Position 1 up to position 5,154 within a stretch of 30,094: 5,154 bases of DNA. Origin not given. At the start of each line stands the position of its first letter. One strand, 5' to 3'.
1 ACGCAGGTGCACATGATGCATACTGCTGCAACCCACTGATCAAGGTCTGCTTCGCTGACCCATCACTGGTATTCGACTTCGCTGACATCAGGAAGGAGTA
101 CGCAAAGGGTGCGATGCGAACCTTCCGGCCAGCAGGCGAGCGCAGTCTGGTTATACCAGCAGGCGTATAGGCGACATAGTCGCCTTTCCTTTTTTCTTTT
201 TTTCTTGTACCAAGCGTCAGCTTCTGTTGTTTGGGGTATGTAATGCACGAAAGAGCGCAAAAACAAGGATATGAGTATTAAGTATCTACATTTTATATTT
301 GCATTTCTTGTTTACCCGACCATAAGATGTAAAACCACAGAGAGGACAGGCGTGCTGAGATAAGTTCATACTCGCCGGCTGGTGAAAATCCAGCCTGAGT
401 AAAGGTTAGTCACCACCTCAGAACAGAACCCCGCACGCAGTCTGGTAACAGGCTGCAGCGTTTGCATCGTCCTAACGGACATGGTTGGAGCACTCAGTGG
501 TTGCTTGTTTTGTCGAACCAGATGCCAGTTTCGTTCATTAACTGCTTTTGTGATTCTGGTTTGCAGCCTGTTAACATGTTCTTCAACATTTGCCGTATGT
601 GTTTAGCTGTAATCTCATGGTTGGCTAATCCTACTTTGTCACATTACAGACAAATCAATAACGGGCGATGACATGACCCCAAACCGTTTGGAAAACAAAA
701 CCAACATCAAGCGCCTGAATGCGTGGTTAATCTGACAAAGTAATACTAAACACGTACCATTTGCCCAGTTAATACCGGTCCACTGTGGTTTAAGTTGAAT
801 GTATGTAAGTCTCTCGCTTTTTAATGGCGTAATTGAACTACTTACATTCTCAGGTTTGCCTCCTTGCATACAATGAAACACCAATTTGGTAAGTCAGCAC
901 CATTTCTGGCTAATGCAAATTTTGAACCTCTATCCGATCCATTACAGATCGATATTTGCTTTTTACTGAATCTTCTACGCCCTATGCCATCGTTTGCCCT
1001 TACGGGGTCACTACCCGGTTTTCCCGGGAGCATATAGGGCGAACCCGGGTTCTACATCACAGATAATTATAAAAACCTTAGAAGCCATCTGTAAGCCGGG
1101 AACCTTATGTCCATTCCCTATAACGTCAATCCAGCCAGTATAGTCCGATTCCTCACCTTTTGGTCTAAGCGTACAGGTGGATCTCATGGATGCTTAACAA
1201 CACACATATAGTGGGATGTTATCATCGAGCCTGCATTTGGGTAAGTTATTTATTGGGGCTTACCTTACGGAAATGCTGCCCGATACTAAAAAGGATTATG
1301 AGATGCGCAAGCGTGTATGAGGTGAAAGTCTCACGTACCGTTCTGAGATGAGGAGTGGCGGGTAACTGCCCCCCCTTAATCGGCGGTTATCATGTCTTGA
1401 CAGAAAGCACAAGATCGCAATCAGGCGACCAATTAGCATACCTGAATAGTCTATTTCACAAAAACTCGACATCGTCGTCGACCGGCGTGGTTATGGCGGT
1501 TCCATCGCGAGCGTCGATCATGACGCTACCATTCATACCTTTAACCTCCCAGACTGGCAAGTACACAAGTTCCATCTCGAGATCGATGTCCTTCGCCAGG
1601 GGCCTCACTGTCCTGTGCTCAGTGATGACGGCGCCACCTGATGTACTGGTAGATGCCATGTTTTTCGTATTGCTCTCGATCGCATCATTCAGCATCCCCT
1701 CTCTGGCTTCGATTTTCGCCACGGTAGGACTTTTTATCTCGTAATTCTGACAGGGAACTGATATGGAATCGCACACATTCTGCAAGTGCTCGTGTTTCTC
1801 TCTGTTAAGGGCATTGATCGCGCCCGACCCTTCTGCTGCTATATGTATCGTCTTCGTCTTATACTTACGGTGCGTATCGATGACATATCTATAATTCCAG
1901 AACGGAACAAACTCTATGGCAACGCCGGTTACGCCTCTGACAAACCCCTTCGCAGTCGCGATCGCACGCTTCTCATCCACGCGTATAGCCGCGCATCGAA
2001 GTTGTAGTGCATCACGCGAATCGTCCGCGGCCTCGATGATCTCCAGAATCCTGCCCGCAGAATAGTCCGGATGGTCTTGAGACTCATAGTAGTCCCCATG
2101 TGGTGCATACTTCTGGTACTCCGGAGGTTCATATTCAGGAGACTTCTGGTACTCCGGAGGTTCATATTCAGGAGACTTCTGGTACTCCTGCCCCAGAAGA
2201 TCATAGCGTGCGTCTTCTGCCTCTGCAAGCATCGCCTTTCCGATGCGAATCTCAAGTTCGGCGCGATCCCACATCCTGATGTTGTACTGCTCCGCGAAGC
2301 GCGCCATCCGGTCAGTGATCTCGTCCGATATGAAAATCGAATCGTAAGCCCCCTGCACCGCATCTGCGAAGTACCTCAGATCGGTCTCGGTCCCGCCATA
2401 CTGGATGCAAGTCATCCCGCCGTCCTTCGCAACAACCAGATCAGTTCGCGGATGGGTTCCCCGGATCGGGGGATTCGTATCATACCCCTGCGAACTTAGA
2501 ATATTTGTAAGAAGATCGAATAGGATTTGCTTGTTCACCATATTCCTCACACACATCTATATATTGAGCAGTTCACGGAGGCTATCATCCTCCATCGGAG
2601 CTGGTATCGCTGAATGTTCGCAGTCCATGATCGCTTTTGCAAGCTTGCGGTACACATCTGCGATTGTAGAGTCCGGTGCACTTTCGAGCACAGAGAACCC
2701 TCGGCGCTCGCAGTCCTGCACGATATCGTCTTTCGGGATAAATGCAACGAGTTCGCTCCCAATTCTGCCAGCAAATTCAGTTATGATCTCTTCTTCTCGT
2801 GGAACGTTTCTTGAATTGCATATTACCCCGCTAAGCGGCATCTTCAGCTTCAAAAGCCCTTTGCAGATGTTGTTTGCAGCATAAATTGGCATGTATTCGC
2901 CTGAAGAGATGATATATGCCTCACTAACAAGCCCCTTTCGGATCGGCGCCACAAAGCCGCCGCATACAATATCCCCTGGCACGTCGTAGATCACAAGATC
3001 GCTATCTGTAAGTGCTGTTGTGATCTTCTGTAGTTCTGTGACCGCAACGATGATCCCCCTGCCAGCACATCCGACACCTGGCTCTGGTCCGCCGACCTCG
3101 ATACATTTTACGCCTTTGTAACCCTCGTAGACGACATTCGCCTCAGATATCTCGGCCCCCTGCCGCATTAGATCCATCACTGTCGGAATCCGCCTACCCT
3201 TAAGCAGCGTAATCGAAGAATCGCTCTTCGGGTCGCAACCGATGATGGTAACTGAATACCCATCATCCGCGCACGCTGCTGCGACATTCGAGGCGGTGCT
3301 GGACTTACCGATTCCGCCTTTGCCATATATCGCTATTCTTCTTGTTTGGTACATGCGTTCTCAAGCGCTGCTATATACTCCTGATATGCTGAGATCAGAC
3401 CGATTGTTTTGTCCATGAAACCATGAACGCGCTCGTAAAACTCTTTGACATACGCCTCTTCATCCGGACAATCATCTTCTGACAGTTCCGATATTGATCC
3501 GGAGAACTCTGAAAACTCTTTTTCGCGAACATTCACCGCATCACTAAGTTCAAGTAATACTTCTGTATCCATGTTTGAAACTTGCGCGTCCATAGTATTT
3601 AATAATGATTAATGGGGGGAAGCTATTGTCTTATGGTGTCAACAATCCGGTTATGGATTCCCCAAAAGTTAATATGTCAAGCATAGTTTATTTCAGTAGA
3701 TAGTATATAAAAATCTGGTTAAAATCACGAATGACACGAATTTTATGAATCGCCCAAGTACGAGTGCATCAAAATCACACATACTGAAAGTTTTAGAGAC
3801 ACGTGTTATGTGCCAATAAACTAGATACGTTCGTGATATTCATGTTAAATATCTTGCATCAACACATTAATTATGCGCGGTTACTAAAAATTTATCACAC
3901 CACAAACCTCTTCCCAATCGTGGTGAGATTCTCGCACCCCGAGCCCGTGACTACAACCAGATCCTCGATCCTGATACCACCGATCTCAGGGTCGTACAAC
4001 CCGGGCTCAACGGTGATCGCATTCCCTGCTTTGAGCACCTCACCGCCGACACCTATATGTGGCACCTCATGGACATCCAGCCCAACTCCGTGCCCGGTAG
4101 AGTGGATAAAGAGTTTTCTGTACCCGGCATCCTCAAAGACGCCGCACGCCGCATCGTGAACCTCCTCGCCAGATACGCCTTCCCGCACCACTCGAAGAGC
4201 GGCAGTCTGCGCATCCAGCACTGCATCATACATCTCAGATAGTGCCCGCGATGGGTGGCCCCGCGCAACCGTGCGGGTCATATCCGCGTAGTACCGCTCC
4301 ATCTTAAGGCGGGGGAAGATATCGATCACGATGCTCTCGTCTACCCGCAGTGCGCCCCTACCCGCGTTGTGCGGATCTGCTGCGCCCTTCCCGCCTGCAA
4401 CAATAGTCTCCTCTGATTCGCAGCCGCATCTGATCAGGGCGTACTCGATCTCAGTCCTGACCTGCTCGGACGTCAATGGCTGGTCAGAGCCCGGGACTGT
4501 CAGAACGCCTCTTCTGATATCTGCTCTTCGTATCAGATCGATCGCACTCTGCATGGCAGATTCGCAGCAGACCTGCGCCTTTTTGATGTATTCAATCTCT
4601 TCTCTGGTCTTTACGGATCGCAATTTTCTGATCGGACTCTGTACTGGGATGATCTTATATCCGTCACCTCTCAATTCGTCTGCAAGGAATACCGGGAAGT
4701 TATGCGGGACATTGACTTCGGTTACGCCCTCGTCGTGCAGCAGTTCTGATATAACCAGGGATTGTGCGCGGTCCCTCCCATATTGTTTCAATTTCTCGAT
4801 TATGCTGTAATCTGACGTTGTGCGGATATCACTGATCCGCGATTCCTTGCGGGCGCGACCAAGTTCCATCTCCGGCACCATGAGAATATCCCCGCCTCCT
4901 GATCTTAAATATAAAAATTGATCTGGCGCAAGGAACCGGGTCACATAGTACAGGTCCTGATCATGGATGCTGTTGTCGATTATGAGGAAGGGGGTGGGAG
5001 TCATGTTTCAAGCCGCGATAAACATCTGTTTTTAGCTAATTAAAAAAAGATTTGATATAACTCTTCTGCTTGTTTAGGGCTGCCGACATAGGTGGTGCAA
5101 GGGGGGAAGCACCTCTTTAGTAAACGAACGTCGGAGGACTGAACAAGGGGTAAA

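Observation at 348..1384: Group II intron relic behind mcrA with its interior flipped to the opposite strand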

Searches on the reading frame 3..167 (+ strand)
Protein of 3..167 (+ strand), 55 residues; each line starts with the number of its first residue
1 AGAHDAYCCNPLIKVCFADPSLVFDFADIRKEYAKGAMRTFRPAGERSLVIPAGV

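Call 39: search_protein_families(library=pfam, proteins=[window:3-167:+], max_evalue=0.01)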
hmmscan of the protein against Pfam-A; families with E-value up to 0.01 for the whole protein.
window:3-167:+ (55 aa): 0 families

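Call 40: search_solved_structures(query=window:3-167:+, max_evalue=0.01)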
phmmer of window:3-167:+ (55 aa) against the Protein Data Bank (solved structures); distinct sequences matched with E-value up to 0.01: 18.
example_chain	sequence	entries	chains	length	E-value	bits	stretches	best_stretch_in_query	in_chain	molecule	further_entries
9qm5_A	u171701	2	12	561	9.7e-32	110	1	1-55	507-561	Alpha subunit of the Methyl-coenzyme M reductase from ANME-2c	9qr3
1e6v_A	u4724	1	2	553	1.3e-17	65.8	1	3-53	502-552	METHYL-COENZYME M REDUCTASE I ALPHA SUBUNIT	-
5n28_A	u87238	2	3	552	1.5e-17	65.6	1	4-53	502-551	Methyl-coenzyme M reductase subunit alpha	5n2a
1hbm_A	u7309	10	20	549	2.5e-16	61.8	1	3-53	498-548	METHYL-COENZYME M REDUCTASE I ALPHA SUBUNIT | Methyl-coenzyme M reductase I subunit alpha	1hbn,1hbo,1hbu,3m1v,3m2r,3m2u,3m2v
3pot_A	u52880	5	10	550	2.5e-16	61.8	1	3-53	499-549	Methyl-coenzyme M reductase I subunit alpha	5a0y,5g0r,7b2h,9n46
5a8k_A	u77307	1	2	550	2.6e-16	61.7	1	3-53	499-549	METHYL-COENZYME M REDUCTASE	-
1mro_A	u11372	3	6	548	3.5e-16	61.3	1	3-53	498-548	METHYL-COENZYME M REDUCTASE | Methyl-coenzyme M reductase I subunit alpha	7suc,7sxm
1e6y_A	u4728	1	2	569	4.8e-16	60.9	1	2-53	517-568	METHYL-COENZYME M REDUCTASE SUBUNIT ALPHA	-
5a8w_A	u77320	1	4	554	5e-16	60.8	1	3-54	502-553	METHYL-COENZYME M II REDUCTASE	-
5n1q_A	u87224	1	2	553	5.3e-16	60.8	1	4-53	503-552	METHYL-COENZYME M REDUCTASE III FROM METHANOTHERMOCOCCUS THERMOLITHOTROPHICUS SUBUNIT ALPH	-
8gf5_A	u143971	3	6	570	5.9e-16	60.6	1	2-53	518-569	Methyl-coenzyme M reductase subunit alpha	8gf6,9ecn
5a8r_A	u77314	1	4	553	1.1e-15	59.8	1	3-54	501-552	METHYL-COENZYME M REDUCTASE II SUBUNIT ALPHA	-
8s7v_C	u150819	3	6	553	5.3e-15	57.6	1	4-53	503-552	Methyl-coenzyme M reductase subunit alpha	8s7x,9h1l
7nkg_A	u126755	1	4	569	7.4e-15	57.2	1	2-53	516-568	Methyl-coenzyme M reductase alpha subunit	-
9qr1_A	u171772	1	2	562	1.2e-12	50.2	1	4-53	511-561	Methyl-coenzyme M reductase subunit alpha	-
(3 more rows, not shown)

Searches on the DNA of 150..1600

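Call 4: search_rna_families(source=window, start=150, end=1600, threshold=evalue, max_evalue=10, show_alignments=8)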
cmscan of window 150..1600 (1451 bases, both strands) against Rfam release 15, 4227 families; matches with E-value up to 10: 7.
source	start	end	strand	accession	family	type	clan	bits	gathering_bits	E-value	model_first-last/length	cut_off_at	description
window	1307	1384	+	RF00029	Intron_gpII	Intron;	-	39.3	40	7.5e-06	1-77/77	no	Group II catalytic intron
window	1310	1342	+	RF04357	Plastid-ndhA-ndhB-2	Intron;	CL00155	27.7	53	0.0013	5-36/41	no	Plastid-ndhA-ndhB-2 group II-D5 intron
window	385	494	+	RF02005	group-II-D1D4-6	Intron;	CL00102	21.4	49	0.0011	1-225/225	no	Group II catalytic intron D1-D4-6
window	553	652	-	RF01932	bxd_4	Gene; lncRNA;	-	17.9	40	2.3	1-106/106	no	Bithoraxoid conserved region 4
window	154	195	-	RF01690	Bacillaceae-1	Gene; sRNA;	-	16.7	35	4.8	1-67/67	no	Bacillaceae-1 RNA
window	1467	1498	+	RF00498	EAV_LTH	Cis-reg; leader;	-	14.7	70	4.7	1-45/45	no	Equine arteritis virus leader TRS hairpin (LTH)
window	150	200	-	RF01808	MicX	Gene; sRNA;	-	13.7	75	4.9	1-57/194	3'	MicX Vibrio cholerae sRNA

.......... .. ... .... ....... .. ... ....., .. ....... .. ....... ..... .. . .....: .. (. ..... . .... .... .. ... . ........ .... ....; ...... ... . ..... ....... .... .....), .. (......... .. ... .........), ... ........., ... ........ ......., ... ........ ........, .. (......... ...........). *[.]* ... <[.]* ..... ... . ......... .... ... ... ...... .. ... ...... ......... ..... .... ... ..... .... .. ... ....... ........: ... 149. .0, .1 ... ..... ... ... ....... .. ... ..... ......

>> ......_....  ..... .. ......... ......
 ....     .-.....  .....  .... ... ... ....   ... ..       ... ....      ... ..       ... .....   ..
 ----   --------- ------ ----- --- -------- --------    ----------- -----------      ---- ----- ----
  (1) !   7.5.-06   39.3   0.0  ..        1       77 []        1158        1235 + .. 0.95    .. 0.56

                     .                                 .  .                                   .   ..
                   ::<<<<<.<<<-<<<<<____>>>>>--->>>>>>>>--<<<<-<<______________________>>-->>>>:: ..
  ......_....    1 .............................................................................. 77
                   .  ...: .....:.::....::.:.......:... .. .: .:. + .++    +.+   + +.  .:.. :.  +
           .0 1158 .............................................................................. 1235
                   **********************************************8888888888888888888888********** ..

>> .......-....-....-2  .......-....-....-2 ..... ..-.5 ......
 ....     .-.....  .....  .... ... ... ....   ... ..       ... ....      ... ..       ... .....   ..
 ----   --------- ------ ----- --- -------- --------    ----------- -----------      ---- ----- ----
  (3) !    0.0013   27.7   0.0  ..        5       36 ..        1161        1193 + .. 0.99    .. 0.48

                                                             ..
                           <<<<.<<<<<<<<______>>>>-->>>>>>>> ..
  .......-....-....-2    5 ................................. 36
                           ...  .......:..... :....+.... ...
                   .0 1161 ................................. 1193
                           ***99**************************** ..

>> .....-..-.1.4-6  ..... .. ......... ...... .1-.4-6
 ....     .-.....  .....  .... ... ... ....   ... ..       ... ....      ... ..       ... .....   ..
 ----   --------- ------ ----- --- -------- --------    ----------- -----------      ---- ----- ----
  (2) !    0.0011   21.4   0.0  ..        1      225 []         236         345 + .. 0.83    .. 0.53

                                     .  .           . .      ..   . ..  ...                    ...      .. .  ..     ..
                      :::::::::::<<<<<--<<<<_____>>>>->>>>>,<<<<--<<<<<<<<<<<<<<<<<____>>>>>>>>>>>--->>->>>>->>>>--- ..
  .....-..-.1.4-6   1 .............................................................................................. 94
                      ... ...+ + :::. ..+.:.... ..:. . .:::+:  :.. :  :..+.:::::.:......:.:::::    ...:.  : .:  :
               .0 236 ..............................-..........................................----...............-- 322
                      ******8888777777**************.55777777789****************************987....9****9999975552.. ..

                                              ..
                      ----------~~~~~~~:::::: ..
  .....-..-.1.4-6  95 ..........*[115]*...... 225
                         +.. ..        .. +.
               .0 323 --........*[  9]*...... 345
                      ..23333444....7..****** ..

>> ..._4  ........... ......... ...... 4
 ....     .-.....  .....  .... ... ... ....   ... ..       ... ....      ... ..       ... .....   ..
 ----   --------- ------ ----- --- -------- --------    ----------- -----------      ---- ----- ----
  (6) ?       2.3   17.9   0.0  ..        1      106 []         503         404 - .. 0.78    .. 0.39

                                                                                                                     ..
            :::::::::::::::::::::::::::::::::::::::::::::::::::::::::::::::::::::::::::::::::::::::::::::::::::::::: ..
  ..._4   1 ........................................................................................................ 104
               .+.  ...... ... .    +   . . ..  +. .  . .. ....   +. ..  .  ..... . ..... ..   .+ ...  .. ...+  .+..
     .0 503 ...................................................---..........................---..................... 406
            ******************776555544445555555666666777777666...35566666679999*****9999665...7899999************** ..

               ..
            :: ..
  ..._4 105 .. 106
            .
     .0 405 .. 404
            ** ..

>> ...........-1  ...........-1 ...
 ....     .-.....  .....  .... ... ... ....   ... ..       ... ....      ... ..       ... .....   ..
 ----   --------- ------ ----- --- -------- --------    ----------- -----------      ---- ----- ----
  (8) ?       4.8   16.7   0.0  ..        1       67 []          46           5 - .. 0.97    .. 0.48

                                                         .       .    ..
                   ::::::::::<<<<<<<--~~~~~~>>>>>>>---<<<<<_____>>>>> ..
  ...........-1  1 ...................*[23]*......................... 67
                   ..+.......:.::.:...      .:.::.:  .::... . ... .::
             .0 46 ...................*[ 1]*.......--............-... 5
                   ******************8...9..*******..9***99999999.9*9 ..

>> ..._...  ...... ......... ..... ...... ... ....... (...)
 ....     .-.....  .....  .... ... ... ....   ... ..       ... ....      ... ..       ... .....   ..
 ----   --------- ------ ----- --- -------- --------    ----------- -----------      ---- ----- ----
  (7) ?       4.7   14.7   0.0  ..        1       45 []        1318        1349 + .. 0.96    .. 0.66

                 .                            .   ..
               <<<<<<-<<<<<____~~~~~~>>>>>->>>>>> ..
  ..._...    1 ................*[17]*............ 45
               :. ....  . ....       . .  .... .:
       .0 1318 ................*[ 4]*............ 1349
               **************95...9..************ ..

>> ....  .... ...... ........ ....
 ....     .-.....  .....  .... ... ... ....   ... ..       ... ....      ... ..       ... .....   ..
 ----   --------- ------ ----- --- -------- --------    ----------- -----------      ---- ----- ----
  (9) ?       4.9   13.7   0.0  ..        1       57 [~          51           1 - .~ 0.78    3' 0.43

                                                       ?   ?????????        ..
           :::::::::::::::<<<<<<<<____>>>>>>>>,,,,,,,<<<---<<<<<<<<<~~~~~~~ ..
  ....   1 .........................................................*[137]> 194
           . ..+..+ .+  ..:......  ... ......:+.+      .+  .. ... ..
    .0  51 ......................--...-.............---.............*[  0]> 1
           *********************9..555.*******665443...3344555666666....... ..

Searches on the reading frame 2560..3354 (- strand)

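Call 39: search_protein_families(library=pfam, proteins=[window:2560-3354:-], max_evalue=0.01)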
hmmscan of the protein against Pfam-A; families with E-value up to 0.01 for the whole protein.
window:2560-3354:- (265 aa): 8 families
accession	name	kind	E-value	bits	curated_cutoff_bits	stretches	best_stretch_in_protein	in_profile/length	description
PF00142.24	Fer4_NifH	-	2.9e-87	293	25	1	5-263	1-265/271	4Fe-4S iron sulfur cluster binding proteins, NifH/frxC family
PF10609.15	ParA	-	1.8e-09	37.9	27.1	1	10-242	10-245/246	NUBPL iron-transfer P-loop NTPase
PF01656.29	CbiA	-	2.4e-09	37.6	25.4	1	8-219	3-122/125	CobQ/CobB/MinD/ParA nucleotide binding domain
PF13614.12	AAA_31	-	1.5e-06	28.7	27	1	7-74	4-74/177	AAA domain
PF02374.21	ArsA_ATPase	-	2.4e-06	27.5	24.3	1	5-43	2-40/305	Anion-transporting ATPase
PF13479.12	AAA_24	-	7.3e-05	23.1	27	1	5-76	3-65/195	AAA domain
PF03308.22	MeaB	-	0.00091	18.7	23.1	1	4-47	33-76/273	Methylmalonyl Co-A mutase-associated GTPase MeaB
PF09140.17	MipZ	-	0.0024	17.6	20.7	0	12-54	9-51/262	ATPase MipZ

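Call 55: search_protein_families(library=ncbifam, proteins=[window:2560-3354:-], max_evalue=0.00001)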
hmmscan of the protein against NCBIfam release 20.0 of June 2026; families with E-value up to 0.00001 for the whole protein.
window:2560-3354:- (265 aa): 11 families
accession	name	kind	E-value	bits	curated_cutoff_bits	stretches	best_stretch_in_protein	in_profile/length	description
NF033200.1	F430_CfbC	exception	1.7e-124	414.4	402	1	5-263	1-259/260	Ni-sirohydrochlorin a,c-diamide reductive cyclase ATP-dependent reductase subunit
TIGR01287.1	nifH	equivalog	5.1e-98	327.7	394.35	1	5-263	1-265/275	nitrogenase iron protein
NF009702.0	PRK13231.1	equivalog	1e-96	323.2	427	1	5-262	3-258/264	nitrogenase reductase-like protein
NF009701.0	PRK13230.1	subfamily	3e-81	272.6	350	1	5-262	2-277/291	nitrogenase reductase-like protein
TIGR01281.1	DPOR_bchL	equivalog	1.7e-54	185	345.15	1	7-263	3-264/268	ferredoxin:protochlorophyllide reductase (ATP-dependent) iron-sulfur ATP-binding protein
TIGR02016.1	BchX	equivalog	5.8e-44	150.5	331.2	1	5-259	1-264/296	chlorophyllide a reductase iron protein subunit X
TIGR01969.1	minD_arch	subfamily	1.4e-14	53.9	201.75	1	10-248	7-236/251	cell division ATPase MinD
NF041136.1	MrpORP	equivalog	6.1e-07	29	450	0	9-49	11-51/365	iron-sulfur cluster carrier protein MrpORP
NF008669.0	PRK11670.1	equivalog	1.5e-06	27.4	348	0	10-50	114-154/369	iron-sulfur cluster carrier protein ApbC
TIGR03371.1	cellulose_yhjQ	equivalog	2.7e-06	27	157.85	0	6-46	3-44/246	cellulose biosynthesis protein BcsQ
TIGR01968.1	minD_bact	equivalog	2.8e-06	26.8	212.9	1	10-243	8-237/261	septum site-determining protein MinD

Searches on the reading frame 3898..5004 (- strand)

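Call 55: search_protein_families(library=ncbifam, proteins=[window:3898-5004:-], max_evalue=0.00001)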
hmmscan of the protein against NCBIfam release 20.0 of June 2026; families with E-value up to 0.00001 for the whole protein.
window:3898-5004:- (369 aa): 10 families
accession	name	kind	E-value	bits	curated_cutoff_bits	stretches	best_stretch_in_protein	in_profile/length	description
NF040821.1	dipep_PepQ_Arch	equivalog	2.6e-44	151.6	630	1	17-364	25-342/346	Xaa-Pro dipeptidase PepQ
NF007310.0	PRK09795.1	equivalog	1.9e-38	132.2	393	1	124-367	120-355/361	aminopeptidase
NF008131.0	PRK10879.1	equivalog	1.2e-17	63.9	465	1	291-362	338-419/438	Xaa-Pro aminopeptidase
NF011174.0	PRK14576.1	subfamily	2.2e-12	46.5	487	1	116-363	162-397/405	putative endopeptidase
NF011720.0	PRK15173.1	subfamily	1.2e-09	37.6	420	1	233-366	202-338/343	peptidase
NF011173.0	PRK14575.1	equivalog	1.4e-09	37.5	850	1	232-366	264-401/406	putative peptidase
NF043017.1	DimsulpropLyDddP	equivalog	2.8e-09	36.3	600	1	109-362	183-435/443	dimethylsulfonioproprionate lyase DddP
TIGR00500.1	met_pdase_I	equivalog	6.5e-09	35.7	171.35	1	226-335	91-202/247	type I methionyl aminopeptidase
TIGR02993.1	ectoine_eutD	equivalog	6.9e-08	32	613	1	128-366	155-386/391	ectoine hydrolase DoeA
NF038259.1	ectoine_DoeA_2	exception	9.7e-06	24.5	575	0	125-369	147-385/386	ectoine hydrolase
